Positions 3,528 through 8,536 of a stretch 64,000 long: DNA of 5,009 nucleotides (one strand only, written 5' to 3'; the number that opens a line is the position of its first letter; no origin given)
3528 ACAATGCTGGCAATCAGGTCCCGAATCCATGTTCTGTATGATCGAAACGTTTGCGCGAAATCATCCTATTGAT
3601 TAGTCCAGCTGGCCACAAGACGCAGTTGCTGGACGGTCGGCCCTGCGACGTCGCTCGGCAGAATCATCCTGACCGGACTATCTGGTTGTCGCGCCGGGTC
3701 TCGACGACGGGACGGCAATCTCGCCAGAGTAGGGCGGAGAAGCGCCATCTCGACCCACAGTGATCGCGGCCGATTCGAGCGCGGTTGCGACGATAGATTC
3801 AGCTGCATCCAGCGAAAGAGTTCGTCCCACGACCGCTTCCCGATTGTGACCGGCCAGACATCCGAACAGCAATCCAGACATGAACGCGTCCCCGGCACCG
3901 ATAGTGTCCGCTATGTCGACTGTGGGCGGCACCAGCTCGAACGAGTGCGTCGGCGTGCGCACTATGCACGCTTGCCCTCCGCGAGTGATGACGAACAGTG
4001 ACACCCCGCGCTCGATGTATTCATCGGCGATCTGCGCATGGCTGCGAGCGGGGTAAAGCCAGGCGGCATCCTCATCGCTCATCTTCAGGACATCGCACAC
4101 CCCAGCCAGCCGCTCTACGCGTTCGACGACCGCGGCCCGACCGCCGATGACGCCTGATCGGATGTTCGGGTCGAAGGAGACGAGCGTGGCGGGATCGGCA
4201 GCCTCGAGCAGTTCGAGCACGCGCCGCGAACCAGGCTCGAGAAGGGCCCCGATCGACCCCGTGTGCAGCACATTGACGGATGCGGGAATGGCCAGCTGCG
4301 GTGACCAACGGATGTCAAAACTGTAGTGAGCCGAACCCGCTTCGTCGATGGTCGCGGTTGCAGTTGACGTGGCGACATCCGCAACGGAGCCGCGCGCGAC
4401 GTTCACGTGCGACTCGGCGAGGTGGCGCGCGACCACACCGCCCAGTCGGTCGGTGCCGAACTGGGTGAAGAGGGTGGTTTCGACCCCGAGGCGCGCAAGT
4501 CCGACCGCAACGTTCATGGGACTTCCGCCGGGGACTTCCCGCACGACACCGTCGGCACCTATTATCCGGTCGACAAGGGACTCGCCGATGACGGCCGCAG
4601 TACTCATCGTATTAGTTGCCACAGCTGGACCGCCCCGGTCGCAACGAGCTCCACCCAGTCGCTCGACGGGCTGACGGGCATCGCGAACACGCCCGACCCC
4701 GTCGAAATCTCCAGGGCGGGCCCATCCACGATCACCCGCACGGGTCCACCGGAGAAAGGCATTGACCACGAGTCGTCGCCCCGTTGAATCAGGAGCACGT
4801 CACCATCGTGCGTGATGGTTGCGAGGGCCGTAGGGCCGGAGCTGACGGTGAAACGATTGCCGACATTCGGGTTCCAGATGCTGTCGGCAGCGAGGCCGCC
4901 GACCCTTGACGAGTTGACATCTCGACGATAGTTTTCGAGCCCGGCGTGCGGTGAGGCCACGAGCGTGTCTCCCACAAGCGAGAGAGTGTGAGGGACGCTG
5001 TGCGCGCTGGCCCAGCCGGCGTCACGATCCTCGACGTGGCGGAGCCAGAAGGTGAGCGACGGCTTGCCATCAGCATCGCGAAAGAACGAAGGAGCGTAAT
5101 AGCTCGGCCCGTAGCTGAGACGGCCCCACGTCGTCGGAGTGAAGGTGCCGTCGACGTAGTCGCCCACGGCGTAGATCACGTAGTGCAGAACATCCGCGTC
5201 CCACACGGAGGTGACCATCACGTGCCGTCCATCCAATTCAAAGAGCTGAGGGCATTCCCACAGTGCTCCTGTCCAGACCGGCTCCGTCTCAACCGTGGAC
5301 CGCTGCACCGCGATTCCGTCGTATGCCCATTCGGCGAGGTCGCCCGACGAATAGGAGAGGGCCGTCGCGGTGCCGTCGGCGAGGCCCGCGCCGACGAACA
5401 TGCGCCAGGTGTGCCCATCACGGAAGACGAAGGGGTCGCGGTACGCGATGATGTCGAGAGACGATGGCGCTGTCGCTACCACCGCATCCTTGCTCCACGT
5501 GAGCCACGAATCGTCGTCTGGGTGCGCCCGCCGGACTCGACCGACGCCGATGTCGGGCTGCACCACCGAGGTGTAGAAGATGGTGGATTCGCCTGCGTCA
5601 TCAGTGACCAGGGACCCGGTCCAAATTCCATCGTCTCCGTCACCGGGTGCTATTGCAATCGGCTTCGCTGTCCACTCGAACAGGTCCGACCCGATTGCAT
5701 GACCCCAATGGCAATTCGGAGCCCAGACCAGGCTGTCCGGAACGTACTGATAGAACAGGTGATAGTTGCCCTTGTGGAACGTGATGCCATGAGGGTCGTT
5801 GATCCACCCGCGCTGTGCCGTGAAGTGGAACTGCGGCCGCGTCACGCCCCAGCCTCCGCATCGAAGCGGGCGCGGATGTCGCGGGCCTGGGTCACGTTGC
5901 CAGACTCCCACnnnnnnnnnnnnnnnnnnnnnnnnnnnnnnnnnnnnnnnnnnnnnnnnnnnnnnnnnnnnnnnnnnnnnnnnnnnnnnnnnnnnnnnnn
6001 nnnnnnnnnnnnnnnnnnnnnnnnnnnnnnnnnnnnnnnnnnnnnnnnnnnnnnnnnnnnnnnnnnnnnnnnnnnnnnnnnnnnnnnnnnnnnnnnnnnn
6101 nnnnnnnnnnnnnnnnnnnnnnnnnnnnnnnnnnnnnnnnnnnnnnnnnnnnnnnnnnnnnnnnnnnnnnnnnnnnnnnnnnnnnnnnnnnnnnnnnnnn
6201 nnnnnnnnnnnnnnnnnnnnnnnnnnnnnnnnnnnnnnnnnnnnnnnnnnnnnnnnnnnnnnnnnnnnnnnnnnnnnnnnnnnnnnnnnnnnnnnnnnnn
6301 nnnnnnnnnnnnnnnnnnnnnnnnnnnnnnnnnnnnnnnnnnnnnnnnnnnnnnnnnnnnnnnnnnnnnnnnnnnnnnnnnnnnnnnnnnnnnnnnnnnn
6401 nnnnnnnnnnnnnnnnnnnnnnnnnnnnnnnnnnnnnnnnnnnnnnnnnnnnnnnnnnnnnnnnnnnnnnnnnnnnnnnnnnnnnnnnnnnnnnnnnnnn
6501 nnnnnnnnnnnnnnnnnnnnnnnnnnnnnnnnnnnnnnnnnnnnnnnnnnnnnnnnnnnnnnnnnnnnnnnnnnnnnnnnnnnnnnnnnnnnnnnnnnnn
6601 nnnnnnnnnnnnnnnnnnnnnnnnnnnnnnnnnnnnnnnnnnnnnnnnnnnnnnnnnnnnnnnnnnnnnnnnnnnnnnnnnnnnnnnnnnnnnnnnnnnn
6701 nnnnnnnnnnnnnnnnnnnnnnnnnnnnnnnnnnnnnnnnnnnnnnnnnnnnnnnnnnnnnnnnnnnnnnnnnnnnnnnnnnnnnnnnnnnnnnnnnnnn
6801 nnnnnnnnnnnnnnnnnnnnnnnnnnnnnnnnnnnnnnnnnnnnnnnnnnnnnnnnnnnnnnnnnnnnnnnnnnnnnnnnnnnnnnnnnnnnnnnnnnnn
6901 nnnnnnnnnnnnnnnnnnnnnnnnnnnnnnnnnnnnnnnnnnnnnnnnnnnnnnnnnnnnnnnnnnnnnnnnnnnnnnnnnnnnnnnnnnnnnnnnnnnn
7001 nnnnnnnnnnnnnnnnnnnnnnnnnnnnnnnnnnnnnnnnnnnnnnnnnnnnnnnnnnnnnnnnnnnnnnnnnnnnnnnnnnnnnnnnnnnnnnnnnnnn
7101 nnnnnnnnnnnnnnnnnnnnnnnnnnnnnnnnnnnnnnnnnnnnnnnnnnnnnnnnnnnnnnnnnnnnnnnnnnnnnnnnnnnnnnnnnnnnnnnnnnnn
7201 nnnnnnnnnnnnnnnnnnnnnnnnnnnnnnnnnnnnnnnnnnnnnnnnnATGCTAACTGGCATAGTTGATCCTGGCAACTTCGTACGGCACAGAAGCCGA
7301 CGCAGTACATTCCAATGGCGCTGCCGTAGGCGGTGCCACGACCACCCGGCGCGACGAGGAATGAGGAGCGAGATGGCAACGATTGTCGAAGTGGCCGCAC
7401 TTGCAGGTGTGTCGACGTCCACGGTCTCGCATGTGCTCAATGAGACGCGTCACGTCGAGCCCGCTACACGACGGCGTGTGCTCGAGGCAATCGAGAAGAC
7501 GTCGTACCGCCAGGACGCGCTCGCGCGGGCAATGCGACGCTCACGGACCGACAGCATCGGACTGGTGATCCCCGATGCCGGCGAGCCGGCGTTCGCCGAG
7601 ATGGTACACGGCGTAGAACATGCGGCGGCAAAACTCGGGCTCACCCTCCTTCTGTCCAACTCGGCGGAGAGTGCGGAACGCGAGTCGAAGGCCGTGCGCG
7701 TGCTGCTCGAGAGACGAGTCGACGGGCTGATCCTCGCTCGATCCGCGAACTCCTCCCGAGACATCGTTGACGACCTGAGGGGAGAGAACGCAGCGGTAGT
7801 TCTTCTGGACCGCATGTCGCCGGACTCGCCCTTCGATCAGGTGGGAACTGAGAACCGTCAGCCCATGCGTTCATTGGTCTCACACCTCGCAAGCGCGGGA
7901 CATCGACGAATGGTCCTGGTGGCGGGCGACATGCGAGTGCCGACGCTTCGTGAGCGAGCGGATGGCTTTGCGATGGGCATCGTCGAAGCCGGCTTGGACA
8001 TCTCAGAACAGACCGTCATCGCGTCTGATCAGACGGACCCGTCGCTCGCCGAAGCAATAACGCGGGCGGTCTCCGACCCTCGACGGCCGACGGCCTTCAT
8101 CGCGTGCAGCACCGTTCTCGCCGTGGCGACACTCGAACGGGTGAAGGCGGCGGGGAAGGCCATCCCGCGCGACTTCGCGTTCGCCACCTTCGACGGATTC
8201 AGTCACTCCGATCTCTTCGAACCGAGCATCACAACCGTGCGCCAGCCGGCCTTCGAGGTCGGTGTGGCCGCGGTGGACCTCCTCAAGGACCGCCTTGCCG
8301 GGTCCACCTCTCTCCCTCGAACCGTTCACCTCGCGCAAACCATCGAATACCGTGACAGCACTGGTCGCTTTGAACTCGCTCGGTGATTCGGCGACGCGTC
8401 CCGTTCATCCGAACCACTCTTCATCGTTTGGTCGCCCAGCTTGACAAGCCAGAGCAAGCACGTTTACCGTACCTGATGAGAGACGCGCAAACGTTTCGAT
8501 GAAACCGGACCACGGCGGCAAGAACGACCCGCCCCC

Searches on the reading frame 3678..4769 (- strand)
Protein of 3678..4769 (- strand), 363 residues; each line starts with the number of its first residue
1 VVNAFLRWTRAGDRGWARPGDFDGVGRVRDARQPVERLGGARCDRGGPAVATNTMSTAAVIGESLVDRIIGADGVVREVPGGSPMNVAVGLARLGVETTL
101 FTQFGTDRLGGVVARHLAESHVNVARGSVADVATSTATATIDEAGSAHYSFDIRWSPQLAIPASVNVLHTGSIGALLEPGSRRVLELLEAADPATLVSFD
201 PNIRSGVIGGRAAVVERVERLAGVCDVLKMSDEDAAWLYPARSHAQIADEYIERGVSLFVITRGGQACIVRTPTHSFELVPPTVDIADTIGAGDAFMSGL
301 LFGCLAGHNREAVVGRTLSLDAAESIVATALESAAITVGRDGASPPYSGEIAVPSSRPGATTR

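Call 8: search_protein_families(library=pfam, proteins=[window:3678-4769:-], max_evalue=0.001)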
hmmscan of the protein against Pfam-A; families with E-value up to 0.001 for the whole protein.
window:3678-4769:- (363 aa): 1 family
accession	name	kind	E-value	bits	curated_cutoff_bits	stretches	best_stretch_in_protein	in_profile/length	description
PF00294.29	PfkB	-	1.1e-33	117.3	25.8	1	60-344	6-296/302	pfkB family carbohydrate kinase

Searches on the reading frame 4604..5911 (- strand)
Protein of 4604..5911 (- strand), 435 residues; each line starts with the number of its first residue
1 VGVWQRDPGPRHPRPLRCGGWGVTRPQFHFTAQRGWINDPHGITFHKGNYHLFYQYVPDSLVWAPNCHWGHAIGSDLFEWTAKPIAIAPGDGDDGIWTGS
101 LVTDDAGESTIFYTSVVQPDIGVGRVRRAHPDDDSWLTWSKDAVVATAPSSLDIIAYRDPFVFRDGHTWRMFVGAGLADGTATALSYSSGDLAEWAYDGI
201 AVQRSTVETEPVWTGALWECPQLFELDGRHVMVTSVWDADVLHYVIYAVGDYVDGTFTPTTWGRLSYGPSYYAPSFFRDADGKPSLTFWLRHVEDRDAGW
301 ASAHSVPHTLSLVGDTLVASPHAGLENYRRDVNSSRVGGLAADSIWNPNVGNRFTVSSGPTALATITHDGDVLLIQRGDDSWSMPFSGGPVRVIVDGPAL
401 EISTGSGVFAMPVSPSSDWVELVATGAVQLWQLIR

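Call 8: search_protein_families(library=pfam, proteins=[window:4604-5911:-], max_evalue=0.001)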
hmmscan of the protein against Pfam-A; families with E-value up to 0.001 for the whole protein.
window:4604-5911:- (435 aa): 2 families
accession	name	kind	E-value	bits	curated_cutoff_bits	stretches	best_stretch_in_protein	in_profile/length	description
PF00251.26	Glyco_hydro_32N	-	2.8e-59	201.6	22.1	1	29-321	1-307/307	Glycosyl hydrolases family 32 N-terminal domain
PF04616.20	Glyco_hydro_43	-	9.4e-06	25.6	32.2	1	157-289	10-139/288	Glycosyl hydrolases family 43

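Call 33: search_solved_structures(query=window:4604-5845:-, max_evalue=0.00001)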
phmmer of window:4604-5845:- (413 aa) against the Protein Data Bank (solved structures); distinct sequences matched with E-value up to 0.00001: 33.
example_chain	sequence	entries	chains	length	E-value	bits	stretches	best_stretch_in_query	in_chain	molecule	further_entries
1uyp_A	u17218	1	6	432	9.5e-39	136.8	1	3-300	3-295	BETA-FRUCTOSIDASE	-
1w2t_A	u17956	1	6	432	2.5e-38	135.5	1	3-300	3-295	BETA FRUCTOSIDASE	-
3pig_A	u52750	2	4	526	9.4e-35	123.6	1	4-311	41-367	Beta-fructofuranosidase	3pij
7vco_A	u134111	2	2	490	1.6e-34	122.8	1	4-307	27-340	Sucrose-6-phosphate hydrolase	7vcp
6num_A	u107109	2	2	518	9.8e-34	120.3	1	4-310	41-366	Beta-fructofuranosidase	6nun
7bwb_A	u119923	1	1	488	1.1e-30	110.2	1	3-310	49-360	Beta-fructofuranosidase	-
7bwc_A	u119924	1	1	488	1.3e-29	106.7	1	3-310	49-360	Beta-fructofuranosidase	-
2qqu_A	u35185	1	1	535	8.9e-24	87.5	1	3-304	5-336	Beta-fructofuranosidase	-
3ugf_A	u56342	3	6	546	9.6e-24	87.4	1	3-291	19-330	Sucrose:(Sucrose/fructan) 6-fructosyltransferase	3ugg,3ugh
8i12_A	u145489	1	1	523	1.1e-23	87.2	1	3-291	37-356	Glycosyl hydrolase family 32 exo-inulinase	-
2xqr_A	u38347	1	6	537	1.2e-23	87.1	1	3-306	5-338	BETA-FRUCTOFURANOSIDASE, INSOLUBLE ISOENZYME CWINV1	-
2ac1_A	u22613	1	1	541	1.3e-23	86.9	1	3-305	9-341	invertase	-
2oxb_A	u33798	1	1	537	2.4e-23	86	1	3-306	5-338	Beta-fructofuranosidase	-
2qqv_A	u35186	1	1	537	5.8e-23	84.8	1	3-306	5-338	Beta-fructofuranosidase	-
2qqw_A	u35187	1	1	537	1.3e-22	83.7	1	3-306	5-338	Beta-fructofuranosidase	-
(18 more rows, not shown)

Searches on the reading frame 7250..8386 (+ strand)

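Call 8: search_protein_families(library=pfam, proteins=[window:7250-8386:+], max_evalue=0.001)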
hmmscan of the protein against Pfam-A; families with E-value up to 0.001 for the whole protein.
window:7250-8386:+ (378 aa): 4 families
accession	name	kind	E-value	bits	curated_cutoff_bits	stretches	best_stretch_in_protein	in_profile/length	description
PF13377.12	Peripla_BP_3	-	6.1e-28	98.4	26.5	1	210-371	1-167/167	Periplasmic binding protein-like domain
PF00532.27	Peripla_BP_1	-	8e-26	91.6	22.2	1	100-348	1-260/281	Periplasmic binding proteins and sugar binding domain of LacI family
PF00356.27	LacI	-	2e-15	56.7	27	1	44-87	1-44/46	Bacterial regulatory proteins, lacI family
PF13407.12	Peripla_BP_4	-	5.4e-15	56.1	35.1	1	103-351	1-256/258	Periplasmic binding protein domain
